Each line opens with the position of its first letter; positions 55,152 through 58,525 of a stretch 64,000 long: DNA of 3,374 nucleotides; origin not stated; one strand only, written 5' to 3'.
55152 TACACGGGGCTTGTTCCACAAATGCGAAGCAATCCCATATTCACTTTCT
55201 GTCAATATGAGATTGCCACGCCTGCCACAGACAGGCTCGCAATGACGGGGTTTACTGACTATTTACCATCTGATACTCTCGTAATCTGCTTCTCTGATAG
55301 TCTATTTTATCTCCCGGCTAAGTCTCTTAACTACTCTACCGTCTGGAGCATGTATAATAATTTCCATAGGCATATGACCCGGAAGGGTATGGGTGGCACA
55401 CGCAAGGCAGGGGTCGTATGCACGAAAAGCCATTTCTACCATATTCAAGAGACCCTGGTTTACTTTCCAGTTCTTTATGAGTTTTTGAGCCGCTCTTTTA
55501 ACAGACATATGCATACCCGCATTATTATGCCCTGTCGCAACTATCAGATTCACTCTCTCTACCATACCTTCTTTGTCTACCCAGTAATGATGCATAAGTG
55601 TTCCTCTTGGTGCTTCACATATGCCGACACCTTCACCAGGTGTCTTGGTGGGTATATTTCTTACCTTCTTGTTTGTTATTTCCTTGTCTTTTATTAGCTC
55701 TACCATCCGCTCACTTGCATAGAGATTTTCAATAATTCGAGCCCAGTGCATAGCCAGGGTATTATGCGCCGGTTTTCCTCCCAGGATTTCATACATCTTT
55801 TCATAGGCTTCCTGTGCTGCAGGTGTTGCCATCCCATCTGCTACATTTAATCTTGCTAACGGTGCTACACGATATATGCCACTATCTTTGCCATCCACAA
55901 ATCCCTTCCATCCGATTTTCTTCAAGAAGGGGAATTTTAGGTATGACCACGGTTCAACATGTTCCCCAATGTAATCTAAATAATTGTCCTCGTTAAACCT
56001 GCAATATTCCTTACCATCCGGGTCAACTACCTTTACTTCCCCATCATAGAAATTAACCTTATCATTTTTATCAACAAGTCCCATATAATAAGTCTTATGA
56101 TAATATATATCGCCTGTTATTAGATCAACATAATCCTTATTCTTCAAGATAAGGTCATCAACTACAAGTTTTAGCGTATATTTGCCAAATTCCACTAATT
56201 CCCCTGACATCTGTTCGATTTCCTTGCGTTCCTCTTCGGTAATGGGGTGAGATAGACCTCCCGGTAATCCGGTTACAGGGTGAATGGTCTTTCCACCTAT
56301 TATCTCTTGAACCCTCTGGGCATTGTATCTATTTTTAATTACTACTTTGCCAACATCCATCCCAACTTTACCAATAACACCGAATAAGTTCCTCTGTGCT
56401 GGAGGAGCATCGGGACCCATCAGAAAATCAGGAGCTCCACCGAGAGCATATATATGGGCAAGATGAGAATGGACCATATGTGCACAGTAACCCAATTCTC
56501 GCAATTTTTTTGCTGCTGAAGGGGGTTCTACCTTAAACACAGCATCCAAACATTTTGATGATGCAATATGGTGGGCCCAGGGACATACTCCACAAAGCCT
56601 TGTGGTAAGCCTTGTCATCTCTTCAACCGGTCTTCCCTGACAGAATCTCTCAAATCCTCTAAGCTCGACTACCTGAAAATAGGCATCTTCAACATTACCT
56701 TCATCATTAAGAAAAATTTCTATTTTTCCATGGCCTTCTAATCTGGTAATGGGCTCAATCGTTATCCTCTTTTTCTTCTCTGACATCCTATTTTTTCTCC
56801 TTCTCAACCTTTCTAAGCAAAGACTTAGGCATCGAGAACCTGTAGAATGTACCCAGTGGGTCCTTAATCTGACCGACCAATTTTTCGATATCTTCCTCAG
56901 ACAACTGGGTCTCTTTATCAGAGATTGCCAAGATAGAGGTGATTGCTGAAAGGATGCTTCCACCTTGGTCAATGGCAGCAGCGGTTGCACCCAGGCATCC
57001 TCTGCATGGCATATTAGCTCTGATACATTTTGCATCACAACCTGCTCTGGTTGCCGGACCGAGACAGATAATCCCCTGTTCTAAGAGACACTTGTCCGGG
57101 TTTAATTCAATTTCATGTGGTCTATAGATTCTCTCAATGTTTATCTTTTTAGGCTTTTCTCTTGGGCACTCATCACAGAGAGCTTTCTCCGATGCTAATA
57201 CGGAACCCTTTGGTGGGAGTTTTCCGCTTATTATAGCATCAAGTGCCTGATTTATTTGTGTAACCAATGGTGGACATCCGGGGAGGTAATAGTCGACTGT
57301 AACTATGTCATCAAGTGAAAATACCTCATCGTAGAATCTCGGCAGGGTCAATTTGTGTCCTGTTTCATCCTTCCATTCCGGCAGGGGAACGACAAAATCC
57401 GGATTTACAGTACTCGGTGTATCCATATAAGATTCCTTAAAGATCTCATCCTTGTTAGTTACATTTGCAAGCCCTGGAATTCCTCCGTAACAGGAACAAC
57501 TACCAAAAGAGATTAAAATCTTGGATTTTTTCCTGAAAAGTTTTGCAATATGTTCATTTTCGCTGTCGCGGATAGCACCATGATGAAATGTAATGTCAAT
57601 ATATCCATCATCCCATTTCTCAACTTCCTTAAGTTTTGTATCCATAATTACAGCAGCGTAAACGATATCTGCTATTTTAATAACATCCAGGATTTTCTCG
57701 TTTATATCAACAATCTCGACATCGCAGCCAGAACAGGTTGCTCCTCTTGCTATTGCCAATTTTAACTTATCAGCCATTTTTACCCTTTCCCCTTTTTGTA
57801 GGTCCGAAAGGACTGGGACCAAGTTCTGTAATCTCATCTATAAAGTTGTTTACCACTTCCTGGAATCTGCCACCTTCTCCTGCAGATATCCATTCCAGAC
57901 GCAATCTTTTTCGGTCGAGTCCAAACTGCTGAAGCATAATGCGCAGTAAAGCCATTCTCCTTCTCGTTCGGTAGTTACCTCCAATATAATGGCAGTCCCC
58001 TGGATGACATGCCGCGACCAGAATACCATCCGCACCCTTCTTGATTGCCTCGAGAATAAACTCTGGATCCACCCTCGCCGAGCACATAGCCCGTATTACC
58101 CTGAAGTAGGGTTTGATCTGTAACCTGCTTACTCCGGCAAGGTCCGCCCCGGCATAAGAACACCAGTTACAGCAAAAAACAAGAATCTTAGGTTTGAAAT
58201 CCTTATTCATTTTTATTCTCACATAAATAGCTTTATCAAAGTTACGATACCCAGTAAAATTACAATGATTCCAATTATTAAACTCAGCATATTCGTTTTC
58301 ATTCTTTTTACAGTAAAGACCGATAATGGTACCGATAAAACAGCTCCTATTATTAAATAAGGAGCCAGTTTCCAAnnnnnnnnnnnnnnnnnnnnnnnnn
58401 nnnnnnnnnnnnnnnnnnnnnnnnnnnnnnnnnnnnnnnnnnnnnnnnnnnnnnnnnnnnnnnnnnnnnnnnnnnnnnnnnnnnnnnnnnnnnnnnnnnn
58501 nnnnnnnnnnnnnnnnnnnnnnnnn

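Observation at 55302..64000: Second Mvh-type [NiFe] hydrogenase wired to HdrA x2, FrhB/FdhB-like x2, MvhD x2, a TauE-family membrane protein and a small ferredoxin-like ORF, with no HdrBC: candidate undescribed electron-bifurcating hydrogenase complex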

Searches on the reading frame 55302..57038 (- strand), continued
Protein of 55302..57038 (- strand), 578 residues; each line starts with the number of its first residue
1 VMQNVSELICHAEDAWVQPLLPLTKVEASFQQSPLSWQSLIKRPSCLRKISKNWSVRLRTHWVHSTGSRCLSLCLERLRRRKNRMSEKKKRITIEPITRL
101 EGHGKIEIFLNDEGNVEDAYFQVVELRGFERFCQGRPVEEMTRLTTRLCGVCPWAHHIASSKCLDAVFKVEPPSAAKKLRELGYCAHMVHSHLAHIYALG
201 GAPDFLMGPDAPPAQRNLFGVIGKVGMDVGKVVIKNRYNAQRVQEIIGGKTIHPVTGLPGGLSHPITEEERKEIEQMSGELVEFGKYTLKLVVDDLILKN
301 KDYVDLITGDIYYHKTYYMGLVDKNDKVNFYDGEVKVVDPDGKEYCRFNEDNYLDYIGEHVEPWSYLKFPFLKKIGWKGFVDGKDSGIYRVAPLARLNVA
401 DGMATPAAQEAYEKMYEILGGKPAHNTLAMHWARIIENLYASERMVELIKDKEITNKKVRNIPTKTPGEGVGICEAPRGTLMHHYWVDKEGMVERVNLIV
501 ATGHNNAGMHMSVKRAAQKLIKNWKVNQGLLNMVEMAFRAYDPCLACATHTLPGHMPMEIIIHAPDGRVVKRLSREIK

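Call 57: search_protein_families(library=ncbifam, proteins=[L084:501-1829:+, L084:1829-2707:+], max_evalue=0.00001)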
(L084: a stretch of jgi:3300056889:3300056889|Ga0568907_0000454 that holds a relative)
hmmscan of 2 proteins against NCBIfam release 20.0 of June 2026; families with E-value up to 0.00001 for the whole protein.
L084:501-1829:+ (442 aa): 112 families (the best 25 are shown)
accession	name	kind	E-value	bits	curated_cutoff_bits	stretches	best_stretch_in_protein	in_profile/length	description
TIGR03290.1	CoB_CoM_SS_C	equivalog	2.2e-35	121.8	160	1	301-421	1-120/144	CoB--CoM heterodisulfide reductase subunit C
NF002270.0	PRK01202.1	subfamily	1.6e-32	112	117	1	139-260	2-121/129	glycine cleavage system protein GcvH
TIGR00527.1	gcvH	equivalog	5.2e-30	104.2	115.85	1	141-259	2-119/129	glycine cleavage system protein GcvH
NF006900.1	PRK09390.1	equivalog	7e-28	97.6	255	1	3-132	6-135/203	response regulator FixJ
NF051870.1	NAssimRespRegNtrX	equivalog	1.1e-27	97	600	1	1-132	1-134/452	nitrogen assimilation response regulator NtrX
NF053512.1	nitric_RR_NosR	exception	1.8e-27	96.4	400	1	4-127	1-125/422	response regulator c-di-GMP phosphodiesterase, NosR family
NF008469.0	PRK11361.1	equivalog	7.4e-27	94.1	714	1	3-132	6-135/461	acetoacetate metabolism transcriptional regulator AtoC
TIGR01818.1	ntrC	equivalog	1.7e-26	93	558.6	1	4-124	1-121/463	nitrogen regulation protein NR(I)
NF047793.1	ResRegPgtA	equivalog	5.1e-25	88.1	650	1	3-132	7-136/414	two-component system response regulator PgtA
NF008176.1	PRK10923.1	equivalog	1.9e-23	82.8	620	1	3-126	5-128/469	nitrogen regulation protein NR(I)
NF053854.1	RespRegPhoBBctds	equivalog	3.5e-21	75.6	270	1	4-133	1-131/225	two-component system response regulator PhoB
NF007689.0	PRK10365.1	equivalog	4.5e-21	75.1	760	1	3-128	7-132/441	sigma-54-dependent response regulator transcription factor ZraR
NF045505.1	RR_RssB_Pseudo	equivalog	8e-21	74.5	700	1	2-127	6-132/394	two-component system response regulator RssB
NF041946.1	LuxO_transreg_Vib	equivalog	8.9e-21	74.2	800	1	7-130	2-125/463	quorum-sensing sigma-54 dependent transcriptional regulator LuxO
NF040749.1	tetrathio_RR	equivalog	1.6e-20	73.6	290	1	4-123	2-121/191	tetrathionate respiration response regulator TtrR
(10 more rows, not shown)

L084:1829-2707:+ (292 aa): 5 families
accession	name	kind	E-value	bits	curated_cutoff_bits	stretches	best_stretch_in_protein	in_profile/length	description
TIGR03288.1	CoB_CoM_SS_B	equivalog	6.1e-86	288.3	345.15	1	2-290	1-290/290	CoB--CoM heterodisulfide reductase subunit B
NF042965.1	MFR_anch_SdhE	equivalog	2.4e-44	152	500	1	2-284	2-279/282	8-methylmenaquinol:fumarate reductase membrane anchor subunit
NF041780.1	hetero_SS_HdrB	equivalog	1.8e-38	132.6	450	1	5-289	8-304/304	ferredoxin:CoB-CoM heterodisulfide reductase subunit HdrB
NF045670.1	quin_L_LdhH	equivalog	8.2e-16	57.4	800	1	2-235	468-683/706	L-lactate dehydrogenase (quinone) large subunit LdhH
NF004898.0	PRK06259.1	equivalog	1.7e-14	53.4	385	1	2-237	263-463/488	fumarate reductase (CoM/CoB) subunit TfrB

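Call 60: find_encoding_contigs(protein=P0122, flank=10000, max_places=1)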
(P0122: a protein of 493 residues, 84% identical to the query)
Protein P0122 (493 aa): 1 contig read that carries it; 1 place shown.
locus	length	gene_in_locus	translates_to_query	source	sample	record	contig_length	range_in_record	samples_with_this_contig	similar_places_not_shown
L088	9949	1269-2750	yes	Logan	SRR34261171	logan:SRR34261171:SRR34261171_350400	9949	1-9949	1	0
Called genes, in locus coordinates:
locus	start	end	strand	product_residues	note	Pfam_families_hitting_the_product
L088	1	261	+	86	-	?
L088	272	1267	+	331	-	PF01058:Oxidored_q6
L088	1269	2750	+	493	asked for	PF27537:HoxH, PF00374:NiFeSe_Hases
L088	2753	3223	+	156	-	PF01750:HycI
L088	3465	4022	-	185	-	PF01161:PBP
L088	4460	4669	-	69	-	-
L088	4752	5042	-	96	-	PF12802:MarR_2 (weak), PF01978:TrmB (weak), PF12840:HTH_20, PF01022:HTH_5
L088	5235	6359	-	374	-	PF14522:Cytochrome_C7 (faint), PF22678:Cytochrom_c_NrfB-like (faint)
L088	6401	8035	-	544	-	PF13192:Thioredoxin_3, PF01494:FAD_binding_3 (faint), PF01946:Thi4 (weak), PF00890:FAD_binding_2 (faint), PF01266:DAO (faint), PF07992:Pyr_redox_2, PF13738:Pyr_redox_3, PF00070:Pyr_redox, +3 more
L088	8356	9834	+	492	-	PF00578:AhpC-TSA, PF08534:Redoxin, PF13905:Thioredoxin_8 (weak)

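Call 61: find_encoding_contigs(protein=P0126, flank=10000, max_places=1)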
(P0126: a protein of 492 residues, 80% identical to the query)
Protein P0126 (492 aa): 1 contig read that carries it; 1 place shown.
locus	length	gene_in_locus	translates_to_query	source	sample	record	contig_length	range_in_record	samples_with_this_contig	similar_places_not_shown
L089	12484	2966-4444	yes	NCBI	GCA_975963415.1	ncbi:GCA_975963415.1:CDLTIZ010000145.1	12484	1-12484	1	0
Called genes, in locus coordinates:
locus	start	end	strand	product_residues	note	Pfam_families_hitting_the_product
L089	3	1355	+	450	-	?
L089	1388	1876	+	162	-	PF02662:FlpD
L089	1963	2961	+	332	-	PF01058:Oxidored_q6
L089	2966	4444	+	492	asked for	PF27537:HoxH, PF00374:NiFeSe_Hases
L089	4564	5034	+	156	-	PF01750:HycI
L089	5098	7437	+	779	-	PF00072:Response_reg, PF16177:ACAS_N, PF00501:AMP-binding, PF13193:AMP-binding_C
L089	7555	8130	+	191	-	PF01184:Gpr1_Fun34_YaaH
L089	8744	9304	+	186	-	PF13183:Fer4_8, PF13187:Fer4_9, PF13534:Fer4_17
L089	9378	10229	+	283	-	PF02754:CCG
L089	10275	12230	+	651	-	PF14697:Fer4_21 (faint), PF00890:FAD_binding_2 (weak), PF07992:Pyr_redox_2 (faint), PF12831:FAD_oxidored (weak), PF00037:Fer4 (weak), PF12838:Fer4_7 (weak), PF13187:Fer4_9 (weak), PF00037:Fer4 (weak), +6 more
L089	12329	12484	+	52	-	?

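Call 62: find_encoding_contigs(protein=P0132, flank=10000, max_places=1)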
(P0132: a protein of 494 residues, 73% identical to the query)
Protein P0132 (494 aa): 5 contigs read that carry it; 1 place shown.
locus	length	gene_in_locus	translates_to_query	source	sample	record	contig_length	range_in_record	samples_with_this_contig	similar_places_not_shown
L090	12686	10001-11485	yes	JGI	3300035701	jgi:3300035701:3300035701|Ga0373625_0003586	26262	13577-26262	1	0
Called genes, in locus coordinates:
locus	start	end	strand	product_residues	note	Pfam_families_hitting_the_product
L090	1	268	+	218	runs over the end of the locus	PF12225:DUF5981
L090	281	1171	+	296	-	PF02219:MTHFR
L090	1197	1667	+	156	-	PF13183:Fer4_8, PF13237:Fer4_10 (faint), PF13534:Fer4_17, PF12838:Fer4_7 (faint), PF13187:Fer4_9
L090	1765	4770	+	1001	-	PF12831:FAD_oxidored (weak), PF00037:Fer4 (weak), PF07992:Pyr_redox_2, PF00890:FAD_binding_2 (weak), PF01266:DAO (weak), PF13450:NAD_binding_8, PF12838:Fer4_7, PF14697:Fer4_21, +9 more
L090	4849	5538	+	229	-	PF02662:FlpD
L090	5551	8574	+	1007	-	PF12831:FAD_oxidored (weak), PF12838:Fer4_7, PF00037:Fer4 (weak), PF13187:Fer4_9 (weak), PF13484:Fer4_16 (weak), PF00037:Fer4 (weak), PF07992:Pyr_redox_2, PF13450:NAD_binding_8, +15 more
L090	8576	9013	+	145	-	PF02662:FlpD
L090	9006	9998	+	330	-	PF01058:Oxidored_q6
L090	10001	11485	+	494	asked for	PF27537:HoxH, PF00374:NiFeSe_Hases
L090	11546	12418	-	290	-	PF02219:MTHFR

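Call 71: search_solved_structures(query=window:55302-56786:-, max_evalue=1e-30)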
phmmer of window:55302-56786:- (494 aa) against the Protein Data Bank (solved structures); distinct sequences matched with E-value up to 1e-30: 21.
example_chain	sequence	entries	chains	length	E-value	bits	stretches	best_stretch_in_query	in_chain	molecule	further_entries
7t2r_D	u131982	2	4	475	3.8e-116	392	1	7-491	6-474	NiFe hydrogenase large subunit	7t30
5odc_F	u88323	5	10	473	1.4e-113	383.6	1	7-468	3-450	Methyl-viologen reducing hydrogenase subunit A | Methyl-viologen reducing hydrogenase, subunit A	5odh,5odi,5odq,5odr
9sw2_F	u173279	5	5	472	8.4e-112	377.7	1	7-489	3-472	F420-non-reducing hydrogenase subunit A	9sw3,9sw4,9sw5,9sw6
9sfi_g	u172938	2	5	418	3.6e-111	375.6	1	7-437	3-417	Coenzyme F420-reducing hydrogenase, alpha subunit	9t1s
5xf9_D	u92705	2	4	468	8.9e-92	311.6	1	5-466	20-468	NAD-reducing hydrogenase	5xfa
5jsu_B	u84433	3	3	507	5.1e-36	127.7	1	7-471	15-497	Periplasmic [NiFeSe] hydrogenase, large subunit, selenocysteine-containing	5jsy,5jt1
5jsh_B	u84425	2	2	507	1.6e-34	122.7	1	7-471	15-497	Periplasmic [NiFeSe] hydrogenase, large subunit, selenocysteine-containing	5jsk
6z8o_B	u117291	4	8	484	7.4e-34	120.6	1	7-466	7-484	Periplasmic [NiFeSe] hydrogenase, large subunit, selenocysteine-containing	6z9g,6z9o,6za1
6ru9_B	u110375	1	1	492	7.7e-34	120.5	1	7-466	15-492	Periplasmic [NiFeSe] hydrogenase, large subunit, selenocysteine-containing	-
6rtp_B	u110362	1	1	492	1e-33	120.1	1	7-466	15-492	Periplasmic [NiFeSe] hydrogenase, large subunit, selenocysteine-containing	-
6qgt_A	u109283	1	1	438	1.2e-33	119.9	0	6-222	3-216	F420-reducing hydrogenase, subunit alpha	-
6qgr_A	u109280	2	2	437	1.4e-33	119.7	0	6-222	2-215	Coenzyme F420 hydrogenase subunit alpha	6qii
6z8m_B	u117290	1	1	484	1.9e-33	119.2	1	7-466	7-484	Periplasmic [NiFeSe] hydrogenase, large subunit, selenocysteine-containing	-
6ruc_B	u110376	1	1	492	2e-33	119.1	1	7-466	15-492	Periplasmic [NiFeSe] hydrogenase, large subunit, selenocysteine-containing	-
3ze6_B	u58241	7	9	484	2.7e-33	118.7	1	7-466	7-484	PERIPLASMIC [NIFESE] HYDROGENASE, LARGE SUBUNIT, SELENOCYS SELENOCYSTEINE-CONTAINING | PERIPLASMIC [NIFESE] HYDROGENASE, LARGE SUBUNIT, SELENOCYSTEINE-CONTAININ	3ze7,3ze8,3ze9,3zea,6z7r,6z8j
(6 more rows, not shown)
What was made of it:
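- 55302..56786 (-): mvhA1 (494 aa), Mvh-type [NiFe]-hydrogenase large subunit. 60% identical to mvhA2 in the neighbouring cluster. PDB 5odc_F E 1e-113 and 7t2r_D E 4e-116 (call 71).
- On Mvh-type (group 3c-like) [NiFe] hydrogenase: 5odc_F E 1e-113 (call 71).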

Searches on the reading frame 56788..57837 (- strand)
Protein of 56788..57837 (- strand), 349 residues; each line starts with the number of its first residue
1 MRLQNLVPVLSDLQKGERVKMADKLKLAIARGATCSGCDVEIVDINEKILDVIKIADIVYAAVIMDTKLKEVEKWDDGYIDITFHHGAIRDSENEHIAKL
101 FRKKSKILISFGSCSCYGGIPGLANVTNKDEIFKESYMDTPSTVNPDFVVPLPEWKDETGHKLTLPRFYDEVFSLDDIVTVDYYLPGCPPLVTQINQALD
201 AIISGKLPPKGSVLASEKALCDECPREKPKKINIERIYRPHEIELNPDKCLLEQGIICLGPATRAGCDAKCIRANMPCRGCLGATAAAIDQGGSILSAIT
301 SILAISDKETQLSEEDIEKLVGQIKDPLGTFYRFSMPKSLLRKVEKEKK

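Call 7: search_protein_families(library=pfam, proteins=[window:56788-57837:-], max_evalue=0.01)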
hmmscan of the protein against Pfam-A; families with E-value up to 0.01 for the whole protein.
window:56788-57837:- (349 aa): 1 family
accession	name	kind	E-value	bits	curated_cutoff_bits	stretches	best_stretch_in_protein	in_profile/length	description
PF01058.29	Oxidored_q6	-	4.9e-23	81.7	27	1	35-201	1-127/128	NADH ubiquinone oxidoreductase, 20 Kd subunit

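Call 8: search_protein_families(library=ncbifam, proteins=[window:56788-57837:-], max_evalue=0.001)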
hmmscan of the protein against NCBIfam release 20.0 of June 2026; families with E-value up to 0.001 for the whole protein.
window:56788-57837:- (349 aa): 9 families
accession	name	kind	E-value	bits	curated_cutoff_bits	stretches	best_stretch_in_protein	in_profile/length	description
NF045875.1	F420_non_VhuG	exception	1.8e-66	224.3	450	1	21-343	1-283/286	F420-non-reducing hydrogenase subunit VhuG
NF040836.1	sulfhyd_HydD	equivalog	3.8e-21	75.4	500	2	23-154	4-128/261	NADPH-dependent hydrogenase/sulfhydrogenase 1 subunit delta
NF040831.1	sulfhyd_ShyD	equivalog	1.4e-18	67.3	460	2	25-139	1-107/240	NAD(P)-dependent hydrogenase/sulfhydrogenase 2 subunit delta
TIGR03294.1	FrhG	equivalog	9.9e-14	51.6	245.5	1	27-151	4-124/228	coenzyme F420 hydrogenase subunit gamma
NF005012.1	PRK06411.1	subfamily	1.4e-05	24.7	116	0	169-199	121-151/166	NADH-quinone oxidoreductase subunit NuoB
TIGR01957.1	nuoB_fam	subfamily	1.7e-05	24.7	142.7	0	168-199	104-135/145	NADH-quinone oxidoreductase subunit B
NF045520.1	H2_NiFeSe_small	exception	9.1e-05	22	470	0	97-155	136-197/314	NiFeSe hydrogenase small subunit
NF011393.0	PRK14818.1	equivalog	0.00074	19.1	255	0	173-194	122-143/173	NADH dehydrogenase subunit B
NF011392.0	PRK14817.1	equivalog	0.00095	18.9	271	0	169-198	123-152/182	NADH-quinone oxidoreductase subunit B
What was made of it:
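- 56788..57777 (-): mvhG1 (329 aa), [NiFe]-hydrogenase small subunit. Oxidored_q6 E 5e-23 and VhuG model E 2e-66 (calls 7, 8).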

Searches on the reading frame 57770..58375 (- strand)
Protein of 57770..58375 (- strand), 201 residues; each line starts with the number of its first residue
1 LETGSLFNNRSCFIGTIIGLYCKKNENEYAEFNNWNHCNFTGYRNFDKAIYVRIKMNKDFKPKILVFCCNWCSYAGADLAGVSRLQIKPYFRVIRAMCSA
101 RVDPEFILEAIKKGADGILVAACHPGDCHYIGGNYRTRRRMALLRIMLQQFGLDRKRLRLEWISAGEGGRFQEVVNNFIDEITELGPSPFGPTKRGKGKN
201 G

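Call 7: search_protein_families(library=pfam, proteins=[window:57770-58375:-], max_evalue=0.01)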
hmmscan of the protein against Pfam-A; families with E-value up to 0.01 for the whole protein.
window:57770-58375:- (201 aa): 1 family
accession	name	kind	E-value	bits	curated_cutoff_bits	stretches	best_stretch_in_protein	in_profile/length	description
PF02662.21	FlpD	-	4.4e-53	178.9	22.3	1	64-186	1-123/123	Methyl-viologen-reducing hydrogenase, delta subunit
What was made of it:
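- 57770..58210 (-): mvhD2 (146 aa), the hydrogenase's own MvhD. FlpD E 4e-53 (call 7).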

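Call 8: search_protein_families(library=ncbifam, proteins=[window:57770-58375:-], max_evalue=0.001)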
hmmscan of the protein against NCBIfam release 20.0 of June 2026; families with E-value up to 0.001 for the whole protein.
window:57770-58375:- (201 aa): 3 families
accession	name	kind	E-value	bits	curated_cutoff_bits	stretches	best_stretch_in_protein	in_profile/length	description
NF040770.1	hetero_SS_HdrA2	exception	2.8e-53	181.2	1100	1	54-187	640-773/777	CoB-CoM heterodisulfide reductase HdrA2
NF045873.1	F420_non_VhuD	exception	3.7e-32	111.2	215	1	62-190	2-130/132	F420-non-reducing hydrogenase iron-sulfur subunit VhuD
NF041891.1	hdrA_Methbact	equivalog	1.2e-09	37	1300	1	50-165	628-741/762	ferredoxin:CoB-CoM heterodisulfide reductase subunit HdrA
